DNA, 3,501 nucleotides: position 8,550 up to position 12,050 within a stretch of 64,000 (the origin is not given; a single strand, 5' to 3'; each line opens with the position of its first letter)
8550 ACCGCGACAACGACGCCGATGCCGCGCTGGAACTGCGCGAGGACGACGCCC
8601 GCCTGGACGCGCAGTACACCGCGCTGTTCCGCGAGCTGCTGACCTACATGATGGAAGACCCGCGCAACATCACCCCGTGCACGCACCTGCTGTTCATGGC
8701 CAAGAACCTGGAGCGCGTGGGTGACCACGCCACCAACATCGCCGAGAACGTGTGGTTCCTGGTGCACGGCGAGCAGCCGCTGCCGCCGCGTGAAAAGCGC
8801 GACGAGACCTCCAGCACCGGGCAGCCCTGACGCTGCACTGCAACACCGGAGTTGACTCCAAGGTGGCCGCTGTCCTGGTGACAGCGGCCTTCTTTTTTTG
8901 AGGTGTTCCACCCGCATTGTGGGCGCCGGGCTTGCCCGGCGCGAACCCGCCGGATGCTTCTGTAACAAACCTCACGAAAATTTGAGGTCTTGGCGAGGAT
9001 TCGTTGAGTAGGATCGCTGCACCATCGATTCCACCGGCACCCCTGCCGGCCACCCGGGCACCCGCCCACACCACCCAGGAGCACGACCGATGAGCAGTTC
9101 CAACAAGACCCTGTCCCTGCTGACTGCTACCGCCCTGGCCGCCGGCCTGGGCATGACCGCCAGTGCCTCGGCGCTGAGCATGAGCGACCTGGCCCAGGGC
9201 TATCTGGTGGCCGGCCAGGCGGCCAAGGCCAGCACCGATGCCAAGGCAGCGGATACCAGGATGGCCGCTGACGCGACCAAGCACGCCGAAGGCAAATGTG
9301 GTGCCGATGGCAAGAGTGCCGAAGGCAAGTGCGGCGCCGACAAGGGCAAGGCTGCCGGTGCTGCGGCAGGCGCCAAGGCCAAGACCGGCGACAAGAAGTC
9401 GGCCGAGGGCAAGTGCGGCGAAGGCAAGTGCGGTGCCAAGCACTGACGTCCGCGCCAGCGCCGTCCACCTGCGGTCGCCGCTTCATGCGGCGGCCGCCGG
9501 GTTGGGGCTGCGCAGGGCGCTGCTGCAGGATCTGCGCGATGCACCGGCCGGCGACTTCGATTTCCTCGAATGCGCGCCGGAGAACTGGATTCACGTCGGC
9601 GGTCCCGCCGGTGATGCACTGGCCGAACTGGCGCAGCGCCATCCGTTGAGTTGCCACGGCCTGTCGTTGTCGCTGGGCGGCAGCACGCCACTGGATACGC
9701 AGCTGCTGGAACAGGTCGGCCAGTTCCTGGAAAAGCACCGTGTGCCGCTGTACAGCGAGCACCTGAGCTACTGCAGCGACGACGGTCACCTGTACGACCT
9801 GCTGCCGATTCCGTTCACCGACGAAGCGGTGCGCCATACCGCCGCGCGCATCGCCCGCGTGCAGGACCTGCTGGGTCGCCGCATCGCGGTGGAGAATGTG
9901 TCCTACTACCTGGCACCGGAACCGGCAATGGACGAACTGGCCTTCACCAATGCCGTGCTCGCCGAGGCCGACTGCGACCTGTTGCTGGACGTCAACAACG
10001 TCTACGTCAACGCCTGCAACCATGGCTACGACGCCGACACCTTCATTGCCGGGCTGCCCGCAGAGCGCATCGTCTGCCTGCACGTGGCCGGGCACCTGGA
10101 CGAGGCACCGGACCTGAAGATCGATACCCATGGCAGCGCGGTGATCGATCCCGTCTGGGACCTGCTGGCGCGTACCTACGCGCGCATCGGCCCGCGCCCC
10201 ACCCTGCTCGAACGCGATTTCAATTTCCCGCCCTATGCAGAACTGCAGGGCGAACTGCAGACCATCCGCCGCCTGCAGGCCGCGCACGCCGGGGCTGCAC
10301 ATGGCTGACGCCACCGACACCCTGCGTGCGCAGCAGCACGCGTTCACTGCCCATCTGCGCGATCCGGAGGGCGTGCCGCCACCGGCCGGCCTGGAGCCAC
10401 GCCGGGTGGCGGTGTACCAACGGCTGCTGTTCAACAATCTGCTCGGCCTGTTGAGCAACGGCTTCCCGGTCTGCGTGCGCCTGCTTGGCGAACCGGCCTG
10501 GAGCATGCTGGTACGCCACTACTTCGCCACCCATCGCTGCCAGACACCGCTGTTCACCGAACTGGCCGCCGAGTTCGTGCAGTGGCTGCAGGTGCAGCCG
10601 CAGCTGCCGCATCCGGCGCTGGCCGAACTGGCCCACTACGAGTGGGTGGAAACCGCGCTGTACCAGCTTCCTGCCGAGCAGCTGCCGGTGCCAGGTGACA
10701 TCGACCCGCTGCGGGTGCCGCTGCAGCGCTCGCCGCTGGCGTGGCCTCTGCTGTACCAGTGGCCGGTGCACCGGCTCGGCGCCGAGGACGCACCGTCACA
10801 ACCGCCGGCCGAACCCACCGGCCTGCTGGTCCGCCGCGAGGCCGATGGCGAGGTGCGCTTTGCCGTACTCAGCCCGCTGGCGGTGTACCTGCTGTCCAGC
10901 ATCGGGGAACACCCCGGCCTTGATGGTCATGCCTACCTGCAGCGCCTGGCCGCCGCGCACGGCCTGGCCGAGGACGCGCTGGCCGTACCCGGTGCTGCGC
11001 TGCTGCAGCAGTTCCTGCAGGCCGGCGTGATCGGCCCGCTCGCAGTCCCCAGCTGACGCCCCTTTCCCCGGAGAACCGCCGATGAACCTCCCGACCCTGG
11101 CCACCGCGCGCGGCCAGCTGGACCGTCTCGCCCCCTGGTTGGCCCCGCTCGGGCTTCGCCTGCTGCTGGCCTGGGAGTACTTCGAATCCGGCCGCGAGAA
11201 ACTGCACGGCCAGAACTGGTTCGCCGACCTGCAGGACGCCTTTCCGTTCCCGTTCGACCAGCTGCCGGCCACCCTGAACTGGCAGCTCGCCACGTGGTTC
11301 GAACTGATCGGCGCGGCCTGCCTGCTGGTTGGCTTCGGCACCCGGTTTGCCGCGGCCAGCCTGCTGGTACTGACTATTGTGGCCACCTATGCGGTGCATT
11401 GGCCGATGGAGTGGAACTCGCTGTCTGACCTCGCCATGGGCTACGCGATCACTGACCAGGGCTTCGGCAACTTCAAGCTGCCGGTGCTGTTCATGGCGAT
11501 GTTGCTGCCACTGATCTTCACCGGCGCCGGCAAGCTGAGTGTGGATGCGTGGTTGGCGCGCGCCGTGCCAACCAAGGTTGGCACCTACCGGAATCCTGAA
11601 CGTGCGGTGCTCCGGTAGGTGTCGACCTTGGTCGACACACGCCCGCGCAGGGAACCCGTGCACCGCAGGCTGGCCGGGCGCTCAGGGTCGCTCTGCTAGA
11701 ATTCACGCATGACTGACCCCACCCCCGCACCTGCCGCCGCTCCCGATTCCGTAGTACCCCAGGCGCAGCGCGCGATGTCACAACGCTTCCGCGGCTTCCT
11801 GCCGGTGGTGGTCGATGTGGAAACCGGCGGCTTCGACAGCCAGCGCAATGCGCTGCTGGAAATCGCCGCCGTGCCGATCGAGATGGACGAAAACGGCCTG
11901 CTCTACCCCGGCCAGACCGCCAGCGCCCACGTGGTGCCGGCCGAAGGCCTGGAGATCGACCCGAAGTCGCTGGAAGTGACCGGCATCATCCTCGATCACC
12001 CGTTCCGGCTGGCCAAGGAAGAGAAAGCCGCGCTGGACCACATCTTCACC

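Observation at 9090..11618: Four-gene RiPP metallophore operon: EGKCG-motif precursor, DUF692/MNIO enzyme, DUF2063 partner, DoxX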

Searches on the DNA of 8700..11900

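Call 36: search_rna_families(source=window, start=8700, end=11900, threshold=evalue, max_evalue=1)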
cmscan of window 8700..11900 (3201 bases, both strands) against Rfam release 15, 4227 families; matches with E-value up to 1: 0.
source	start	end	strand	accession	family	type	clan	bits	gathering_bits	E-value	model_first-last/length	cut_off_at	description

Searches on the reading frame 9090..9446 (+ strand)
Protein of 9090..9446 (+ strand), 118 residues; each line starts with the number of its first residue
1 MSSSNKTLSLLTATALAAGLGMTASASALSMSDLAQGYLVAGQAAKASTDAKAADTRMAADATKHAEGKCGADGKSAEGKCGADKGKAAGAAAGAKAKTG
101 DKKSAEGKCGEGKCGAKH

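Call 3: search_protein_families(library=pfam, proteins=[window:9090-9446:+], max_evalue=0.01)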
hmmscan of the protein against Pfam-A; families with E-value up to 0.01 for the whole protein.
window:9090-9446:+ (118 aa): 0 families

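Call 4: search_protein_families(library=ncbifam, proteins=[window:9090-9446:+], max_evalue=0.01)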
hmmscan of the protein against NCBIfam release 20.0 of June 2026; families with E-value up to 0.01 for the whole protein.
window:9090-9446:+ (118 aa): 2 families
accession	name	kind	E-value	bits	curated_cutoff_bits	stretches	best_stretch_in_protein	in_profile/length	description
NF050137.2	KCGExKCG_twice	domain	2.4e-07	30.3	19.5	0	59-72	10-23/29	HvfA family oxazolone/thioamide-modified RiPP metallophore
NF050188.1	OxThioModRiPPHvfA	equivalog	4.4e-05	24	95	1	17-117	11-96/96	oxazolone/thioamide-modified RiPP metallophore HvfA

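Call 15: find_homologous_proteins(query=window:9090-9446:+, max_evalue=0.001)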
Query window:9090-9446:+ (118 aa): 201 proteins with E <= 0.001 among 2044 candidates; the best 120 are listed.
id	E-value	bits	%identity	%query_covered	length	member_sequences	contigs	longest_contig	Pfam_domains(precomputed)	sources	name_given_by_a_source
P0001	2.2e-46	174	87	89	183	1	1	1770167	-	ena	-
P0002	9.2e-38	147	98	74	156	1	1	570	PF05114.21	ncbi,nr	ncbi:hypothetical protein G6F23_014651 [Rhizopus arrhizus]|nr:hypothetical protein G6F23_014651 [Rhi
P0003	1.2e-31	127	68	100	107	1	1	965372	-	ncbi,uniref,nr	ncbi:MAG: hypothetical protein GAK31_01949 [Stenotrophomonas maltophilia]|uniref:Low-complexity prot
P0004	6.3e-31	125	81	73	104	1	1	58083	-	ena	-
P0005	6.0e-30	122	61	100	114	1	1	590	-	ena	-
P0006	1.3e-28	117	73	97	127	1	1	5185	-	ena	-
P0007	1.3e-27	114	85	60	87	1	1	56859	-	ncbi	-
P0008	2.6e-21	94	47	95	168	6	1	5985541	-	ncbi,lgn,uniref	ncbi:hypothetical protein [Lysobacter sp. Hz 25]|uniref:HvfA family oxazolone/thioamide-modified RiP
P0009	4.6e-21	93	92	52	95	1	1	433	-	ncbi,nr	ncbi:hypothetical protein G6F21_014478 [Rhizopus arrhizus]|nr:hypothetical protein G6F21_014478 [Rhi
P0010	8.9e-20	89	93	48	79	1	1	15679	-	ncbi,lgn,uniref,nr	ncbi:hypothetical protein [Stenotrophomonas maltophilia]|uniref:hypothetical protein n=1 Tax=Stenotr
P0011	1.1e-19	89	48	95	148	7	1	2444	-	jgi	jgi:uncharacterized low-complexity protein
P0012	4.8e-18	83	50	95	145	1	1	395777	-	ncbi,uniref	ncbi:HvfA family oxazolone/thioamide-modified RiPP metallophore [Lysobacter sp. CA199]|uniref:HvfA f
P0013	9.7e-18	82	100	42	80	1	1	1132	-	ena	-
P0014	4.1e-17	80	52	100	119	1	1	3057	-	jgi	-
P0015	9.5e-17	79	45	96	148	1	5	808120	-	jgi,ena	-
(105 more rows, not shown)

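Call 31: list_cluster_members(proteins=[window:9090-9446:+, window:9433-10308:+, window:10301-11056:+, window:11082-11618:+])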
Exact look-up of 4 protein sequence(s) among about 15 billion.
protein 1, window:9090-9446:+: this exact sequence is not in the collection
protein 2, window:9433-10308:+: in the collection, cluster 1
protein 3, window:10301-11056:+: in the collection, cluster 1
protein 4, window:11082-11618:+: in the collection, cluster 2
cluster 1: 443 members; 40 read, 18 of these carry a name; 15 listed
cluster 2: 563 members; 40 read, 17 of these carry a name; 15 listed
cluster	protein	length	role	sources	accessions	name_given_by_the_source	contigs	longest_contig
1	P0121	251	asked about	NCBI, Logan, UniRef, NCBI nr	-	-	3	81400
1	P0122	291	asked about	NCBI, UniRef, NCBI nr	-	-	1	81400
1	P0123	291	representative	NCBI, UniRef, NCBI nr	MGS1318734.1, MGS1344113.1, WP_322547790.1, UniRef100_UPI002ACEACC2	HvfB family MNIO-type RiPP peptide maturase [Stenotrophomonas geniculata] | HvfB family MNIO-type RiPP peptide maturase n=1 Tax=Stenotrophomonas geniculata ... | DUF692 domain-containing protein [Stenotrophomonas geniculata]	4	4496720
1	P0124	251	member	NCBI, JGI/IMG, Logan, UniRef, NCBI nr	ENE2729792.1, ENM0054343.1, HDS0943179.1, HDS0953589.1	TPA: putative DNA-binding domain-containing protein [Stenotrophomonas maltophilia] | hypothetical protein | HvfC family RiPP maturation protein n=1 Tax=Stenotrophomonas maltophilia TaxID=40324 ...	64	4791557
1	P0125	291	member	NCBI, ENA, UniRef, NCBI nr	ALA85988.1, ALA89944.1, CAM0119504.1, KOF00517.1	DUF692 domain-containing protein [Stenotrophomonas geniculata] | UPF0276 protein W7K_04270 n=2 Tax=Stenotrophomonas geniculata TaxID=86188 ... | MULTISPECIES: DUF692 domain-containing protein [Stenotrophomonas]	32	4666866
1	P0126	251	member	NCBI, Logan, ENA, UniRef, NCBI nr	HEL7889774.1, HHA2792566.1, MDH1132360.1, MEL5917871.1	DNA-binding domain-containing protein [Stenotrophomonas maltophilia] | HvfC family RiPP maturation protein n=1 Tax=Stenotrophomonas maltophilia TaxID=40324 ... | putative DNA-binding domain-containing protein [Stenotrophomonas maltophilia]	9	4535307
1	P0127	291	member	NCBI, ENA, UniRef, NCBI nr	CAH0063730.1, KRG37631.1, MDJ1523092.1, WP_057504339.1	DUF692 domain-containing protein [Stenotrophomonas geniculata] | HvfB family MNIO-type RiPP peptide maturase n=2 Tax=Stenotrophomonas TaxID=40323 ...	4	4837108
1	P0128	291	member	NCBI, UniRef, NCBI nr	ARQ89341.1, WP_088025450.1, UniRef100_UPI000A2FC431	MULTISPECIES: HvfB family MNIO-type RiPP peptide maturase [Stenotrophomonas] | HvfB family MNIO-type RiPP peptide maturase n=1 Tax=Stenotrophomonas TaxID=40323 ... | DUF692 domain-containing protein [Stenotrophomonas maltophilia]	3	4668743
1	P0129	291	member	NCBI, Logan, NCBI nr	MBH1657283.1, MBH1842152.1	DUF692 domain-containing protein [Stenotrophomonas maltophilia]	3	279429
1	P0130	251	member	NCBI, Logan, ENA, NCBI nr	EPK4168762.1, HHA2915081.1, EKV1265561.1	DNA-binding domain-containing protein [Stenotrophomonas maltophilia] | putative DNA-binding domain-containing protein [Stenotrophomonas maltophilia]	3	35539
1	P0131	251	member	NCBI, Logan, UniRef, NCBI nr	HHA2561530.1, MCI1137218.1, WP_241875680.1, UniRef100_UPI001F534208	putative DNA-binding domain-containing protein [Stenotrophomonas maltophilia] | HvfC family RiPP maturation protein n=1 Tax=Stenotrophomonas maltophilia TaxID=40324 ...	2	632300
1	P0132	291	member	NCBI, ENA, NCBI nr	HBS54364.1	MAG TPA: hypothetical protein DEA38_01360 [Stenotrophomonas sp.] | hypothetical protein [Stenotrophomonas sp.]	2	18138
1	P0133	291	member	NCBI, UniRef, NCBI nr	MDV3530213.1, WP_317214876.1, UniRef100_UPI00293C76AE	DUF692 domain-containing protein [Stenotrophomonas sp. C2866] | HvfB family MNIO-type RiPP peptide maturase n=1 Tax=Stenotrophomonas TaxID=40323 ... | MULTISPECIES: DUF692 domain-containing protein [Stenotrophomonas]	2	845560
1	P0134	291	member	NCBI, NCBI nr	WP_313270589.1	DUF692 domain-containing protein [Stenotrophomonas geniculata]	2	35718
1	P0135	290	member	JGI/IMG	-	uncharacterized protein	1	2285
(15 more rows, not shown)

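Call 53: predict_structure(alignment_id=A1)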
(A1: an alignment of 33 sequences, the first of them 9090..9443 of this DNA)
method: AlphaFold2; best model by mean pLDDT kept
length: 118 residues; sequences in the alignment: 33
mean_pLDDT: 52.4   pTM: 0.20
mean pLDDT of the five models: 52.4, 50.0, 48.1, 47.9, 47.8
residues with pLDDT >= 90: 0; 70-90: 5; 50-70: 59; < 50: 54
segments of 3 or more residues with pLDDT < 50: 67-110, 115-118
pLDDT, mean of each block of 10 residues (from residue 1): 58 60 57 68 61 51 49 45 43 42 45 49
secondary structure, 60 per line:
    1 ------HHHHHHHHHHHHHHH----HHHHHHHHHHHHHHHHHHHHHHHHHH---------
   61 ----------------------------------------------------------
elements in order: H7-21 H26-51
